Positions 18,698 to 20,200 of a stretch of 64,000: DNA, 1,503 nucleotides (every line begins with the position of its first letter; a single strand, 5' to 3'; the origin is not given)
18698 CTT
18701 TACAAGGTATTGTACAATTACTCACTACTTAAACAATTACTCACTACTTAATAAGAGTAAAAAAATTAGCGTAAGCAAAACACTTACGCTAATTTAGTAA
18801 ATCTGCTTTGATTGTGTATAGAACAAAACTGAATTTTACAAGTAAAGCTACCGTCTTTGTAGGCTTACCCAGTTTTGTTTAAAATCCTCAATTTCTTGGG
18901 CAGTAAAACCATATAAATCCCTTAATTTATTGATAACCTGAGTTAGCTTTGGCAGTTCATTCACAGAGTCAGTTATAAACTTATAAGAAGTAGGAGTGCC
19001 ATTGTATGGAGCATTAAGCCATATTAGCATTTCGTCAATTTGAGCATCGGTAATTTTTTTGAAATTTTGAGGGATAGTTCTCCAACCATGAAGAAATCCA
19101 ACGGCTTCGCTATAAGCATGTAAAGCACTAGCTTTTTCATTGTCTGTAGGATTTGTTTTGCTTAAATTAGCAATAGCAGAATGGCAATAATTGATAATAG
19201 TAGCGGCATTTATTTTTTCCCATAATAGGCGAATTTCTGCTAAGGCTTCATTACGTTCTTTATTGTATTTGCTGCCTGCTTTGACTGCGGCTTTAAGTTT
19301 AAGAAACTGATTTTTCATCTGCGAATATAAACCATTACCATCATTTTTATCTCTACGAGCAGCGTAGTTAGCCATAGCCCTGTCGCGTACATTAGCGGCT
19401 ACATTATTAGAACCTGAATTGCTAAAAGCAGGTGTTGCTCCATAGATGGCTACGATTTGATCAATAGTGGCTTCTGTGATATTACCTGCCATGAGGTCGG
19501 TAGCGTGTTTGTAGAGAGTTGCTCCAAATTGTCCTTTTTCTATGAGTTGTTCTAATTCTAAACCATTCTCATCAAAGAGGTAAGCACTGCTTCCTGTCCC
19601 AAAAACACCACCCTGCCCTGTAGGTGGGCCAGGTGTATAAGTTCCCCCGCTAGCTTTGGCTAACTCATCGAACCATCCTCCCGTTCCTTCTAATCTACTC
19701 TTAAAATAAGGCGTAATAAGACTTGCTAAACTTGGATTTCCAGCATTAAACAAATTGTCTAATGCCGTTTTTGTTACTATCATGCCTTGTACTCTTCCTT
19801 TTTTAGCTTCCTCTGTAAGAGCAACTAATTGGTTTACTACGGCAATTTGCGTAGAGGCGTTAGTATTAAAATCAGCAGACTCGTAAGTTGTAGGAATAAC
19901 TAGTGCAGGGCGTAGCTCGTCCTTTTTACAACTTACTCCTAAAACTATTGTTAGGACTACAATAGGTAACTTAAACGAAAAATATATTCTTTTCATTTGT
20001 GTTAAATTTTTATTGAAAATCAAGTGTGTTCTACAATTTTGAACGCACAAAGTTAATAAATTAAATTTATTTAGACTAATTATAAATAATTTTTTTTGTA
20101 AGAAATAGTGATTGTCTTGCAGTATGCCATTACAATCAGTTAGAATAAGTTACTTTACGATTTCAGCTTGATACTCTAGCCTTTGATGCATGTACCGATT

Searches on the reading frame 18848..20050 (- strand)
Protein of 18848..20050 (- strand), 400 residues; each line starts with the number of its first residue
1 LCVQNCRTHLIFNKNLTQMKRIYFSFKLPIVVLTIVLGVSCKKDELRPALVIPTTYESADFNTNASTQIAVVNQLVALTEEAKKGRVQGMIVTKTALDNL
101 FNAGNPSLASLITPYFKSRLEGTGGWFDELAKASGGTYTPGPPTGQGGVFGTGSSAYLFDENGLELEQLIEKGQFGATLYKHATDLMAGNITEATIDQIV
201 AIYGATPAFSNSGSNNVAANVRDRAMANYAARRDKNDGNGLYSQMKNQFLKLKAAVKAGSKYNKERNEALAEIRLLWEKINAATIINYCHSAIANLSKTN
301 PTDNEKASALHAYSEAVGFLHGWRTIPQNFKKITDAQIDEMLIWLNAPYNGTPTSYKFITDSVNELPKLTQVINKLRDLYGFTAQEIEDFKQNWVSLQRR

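Call 5: search_protein_families(library=pfam, proteins=[window:18848-20050:-], max_evalue=0.01)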
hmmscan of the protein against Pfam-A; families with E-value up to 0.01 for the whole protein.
window:18848-20050:- (400 aa): 1 family
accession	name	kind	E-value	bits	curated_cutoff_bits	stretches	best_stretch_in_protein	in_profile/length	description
PF16148.10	DUF4856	-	4.4e-10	39.5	22.3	2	218-351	204-333/358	Domain of unknown function (DUF4856)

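Call 6: search_protein_families(library=ncbifam, proteins=[window:18848-20050:-], max_evalue=0.01)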
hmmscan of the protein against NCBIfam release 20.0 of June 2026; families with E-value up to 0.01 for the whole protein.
window:18848-20050:- (400 aa): 0 families

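Call 60: find_homologous_proteins(query=window:18848-20050:-, max_evalue=1e-20)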
Query window:18848-20050:- (400 aa): 912 proteins with E <= 1e-20 among 6197 candidates; the best 120 are listed.
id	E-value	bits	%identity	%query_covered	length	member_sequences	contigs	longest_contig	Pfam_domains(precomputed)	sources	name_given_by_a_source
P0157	1.2e-252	856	100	96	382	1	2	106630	PF16148.11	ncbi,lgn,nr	ncbi:MAG: DUF4856 domain-containing protein [Bacteroidia bacterium]|nr:DUF4856 domain-containing pro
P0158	1.6e-184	632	71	96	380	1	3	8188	PF16148.11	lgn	-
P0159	2.5e-180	618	73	94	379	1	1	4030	PF16148.11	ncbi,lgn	-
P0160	3.2e-178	611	73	94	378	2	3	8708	PF16148.11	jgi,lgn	jgi:hypothetical protein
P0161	2.5e-177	608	71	93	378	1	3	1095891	PF16148.11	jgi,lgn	jgi:hypothetical protein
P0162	9.1e-177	606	72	90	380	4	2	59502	PF16148.11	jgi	jgi:hypothetical protein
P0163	1.2e-175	603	71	93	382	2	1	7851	PF16148.11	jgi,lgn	jgi:hypothetical protein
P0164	1.5e-175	602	71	96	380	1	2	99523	PF16148.11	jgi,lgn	jgi:hypothetical protein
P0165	1.6e-175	602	70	93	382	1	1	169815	PF16148.11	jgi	-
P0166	1.4e-172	592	71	93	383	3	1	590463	PF16148.11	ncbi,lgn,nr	ncbi:MAG: DUF4856 domain-containing protein [Raineya sp.]|nr:DUF4856 domain-containing protein [Rain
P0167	3.4e-172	591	69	95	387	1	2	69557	PF16148.11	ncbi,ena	-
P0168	5.4e-172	591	68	96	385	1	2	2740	PF16148.11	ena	-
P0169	1.6e-169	582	70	92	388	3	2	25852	PF16148.11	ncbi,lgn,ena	-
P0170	9.1e-169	580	70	92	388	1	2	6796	PF16148.11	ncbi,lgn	-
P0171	1.0e-168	580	70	94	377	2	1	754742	PF16148.11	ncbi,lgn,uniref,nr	ncbi:hypothetical protein [Eisenibacter elegans]|uniref:hypothetical protein n=1 Tax=Eisenibacter el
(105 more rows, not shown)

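Call 61: find_encoding_contigs(protein=P0161, flank=10000, max_places=2)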
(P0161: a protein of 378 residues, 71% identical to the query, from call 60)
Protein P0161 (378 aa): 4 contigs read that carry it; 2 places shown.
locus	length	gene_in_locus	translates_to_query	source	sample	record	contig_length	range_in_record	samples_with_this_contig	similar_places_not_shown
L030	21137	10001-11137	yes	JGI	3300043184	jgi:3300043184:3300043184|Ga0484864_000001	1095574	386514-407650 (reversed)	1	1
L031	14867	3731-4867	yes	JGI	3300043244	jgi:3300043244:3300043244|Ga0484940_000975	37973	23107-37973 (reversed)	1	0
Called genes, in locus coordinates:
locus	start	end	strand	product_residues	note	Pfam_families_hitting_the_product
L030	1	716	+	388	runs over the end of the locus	PF01757:Acyl_transf_3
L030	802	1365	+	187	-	PF00027:cNMP_binding (weak)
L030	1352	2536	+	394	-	PF00581:Rhodanese, PF00753:Lactamase_B, PF23023:Anti-Pycsar_Apyc1 (faint)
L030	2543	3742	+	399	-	PF00083:Sugar_tr (weak), PF07690:MFS_1, PF12832:MFS_1_like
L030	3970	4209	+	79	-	-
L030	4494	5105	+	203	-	PF08279:HTH_11 (faint), PF22381:Staph_reg_Sar_Rot (faint), PF12802:MarR_2, PF13730:HTH_36 (faint), PF13463:HTH_27 (weak)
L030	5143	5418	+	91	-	-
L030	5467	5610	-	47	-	-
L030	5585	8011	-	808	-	PF03176:MMPL, PF00873:ACR_tran (faint), PF02460:Patched (weak), PF12349:Sterol-sensing, PF03176:MMPL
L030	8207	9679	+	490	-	PF01569:PAP2 (faint), PF22778:VCPO_2nd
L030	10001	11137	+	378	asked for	PF16148:DUF4856 (faint)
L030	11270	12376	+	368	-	PF09375:Peptidase_M75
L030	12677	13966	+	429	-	PF05090:HTTM, PF22777:VKGC_lumenal_dom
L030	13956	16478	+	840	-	PF13620:CarboxypepD_reg, PF13715:CarbopepD_reg_2, PF07715:Plug, PF00593:TonB_dep_Rec_b-barrel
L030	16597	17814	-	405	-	PF02492:cobW, PF03193:RsgA_GTPase (faint), PF07683:CobW_C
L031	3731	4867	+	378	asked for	PF16148:DUF4856 (faint)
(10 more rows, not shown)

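Call 62: find_encoding_contigs(protein=P0158, flank=10000, max_places=3)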
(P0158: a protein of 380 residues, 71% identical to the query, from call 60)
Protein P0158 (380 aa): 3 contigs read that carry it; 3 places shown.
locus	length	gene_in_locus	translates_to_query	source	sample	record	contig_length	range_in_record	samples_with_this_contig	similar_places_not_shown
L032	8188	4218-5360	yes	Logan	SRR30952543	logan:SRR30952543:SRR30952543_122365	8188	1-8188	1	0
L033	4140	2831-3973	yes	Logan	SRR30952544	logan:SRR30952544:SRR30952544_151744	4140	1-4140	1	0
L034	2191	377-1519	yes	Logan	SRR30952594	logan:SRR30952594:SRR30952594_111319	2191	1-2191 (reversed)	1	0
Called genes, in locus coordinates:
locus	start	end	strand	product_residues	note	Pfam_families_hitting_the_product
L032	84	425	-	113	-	-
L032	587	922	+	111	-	PF13443:HTH_26, PF01381:HTH_3 (weak)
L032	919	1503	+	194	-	PF14730:DUF4468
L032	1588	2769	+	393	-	PF00108:Thiolase_N, PF22691:Thiolase_C_1 (faint), PF00109:ketoacyl-synt (faint), PF02803:Thiolase_C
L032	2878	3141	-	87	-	-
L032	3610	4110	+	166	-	PF00300:His_Phos_1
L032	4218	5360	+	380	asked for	PF16148:DUF4856 (faint)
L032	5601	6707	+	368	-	PF09375:Peptidase_M75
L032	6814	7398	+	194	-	PF00406:ADK, PF13207:AAA_17 (faint)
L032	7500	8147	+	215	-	PF04264:YceI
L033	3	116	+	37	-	?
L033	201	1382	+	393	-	PF00108:Thiolase_N, PF22691:Thiolase_C_1 (faint), PF00109:ketoacyl-synt (faint), PF02803:Thiolase_C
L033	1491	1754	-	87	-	-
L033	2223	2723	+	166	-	PF00300:His_Phos_1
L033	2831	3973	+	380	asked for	PF16148:DUF4856 (faint)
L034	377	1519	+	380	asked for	PF16148:DUF4856 (faint)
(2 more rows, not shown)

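Call 63: find_encoding_contigs(protein=P0160, flank=10000, max_places=3)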
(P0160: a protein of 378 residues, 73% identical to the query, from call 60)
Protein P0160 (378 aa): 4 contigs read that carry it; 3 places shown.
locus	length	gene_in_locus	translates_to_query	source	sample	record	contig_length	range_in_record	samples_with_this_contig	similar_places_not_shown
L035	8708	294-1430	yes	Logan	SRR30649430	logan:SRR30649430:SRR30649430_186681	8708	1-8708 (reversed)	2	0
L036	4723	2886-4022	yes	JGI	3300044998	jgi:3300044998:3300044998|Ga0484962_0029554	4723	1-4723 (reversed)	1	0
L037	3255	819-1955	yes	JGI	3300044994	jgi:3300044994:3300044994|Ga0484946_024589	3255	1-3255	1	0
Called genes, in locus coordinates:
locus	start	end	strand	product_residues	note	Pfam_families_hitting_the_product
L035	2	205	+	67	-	?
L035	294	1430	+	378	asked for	PF16148:DUF4856 (faint)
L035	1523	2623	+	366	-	PF09375:Peptidase_M75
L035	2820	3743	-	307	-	PF28532:DUF8428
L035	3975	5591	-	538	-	PF01645:Glu_synthase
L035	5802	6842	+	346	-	PF00487:FA_desaturase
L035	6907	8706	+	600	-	?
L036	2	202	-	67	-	?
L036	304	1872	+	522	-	PF00082:Peptidase_S8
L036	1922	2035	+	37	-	-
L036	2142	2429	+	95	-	-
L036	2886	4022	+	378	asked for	PF16148:DUF4856 (faint)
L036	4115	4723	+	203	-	?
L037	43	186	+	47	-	-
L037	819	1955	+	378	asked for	PF16148:DUF4856 (faint)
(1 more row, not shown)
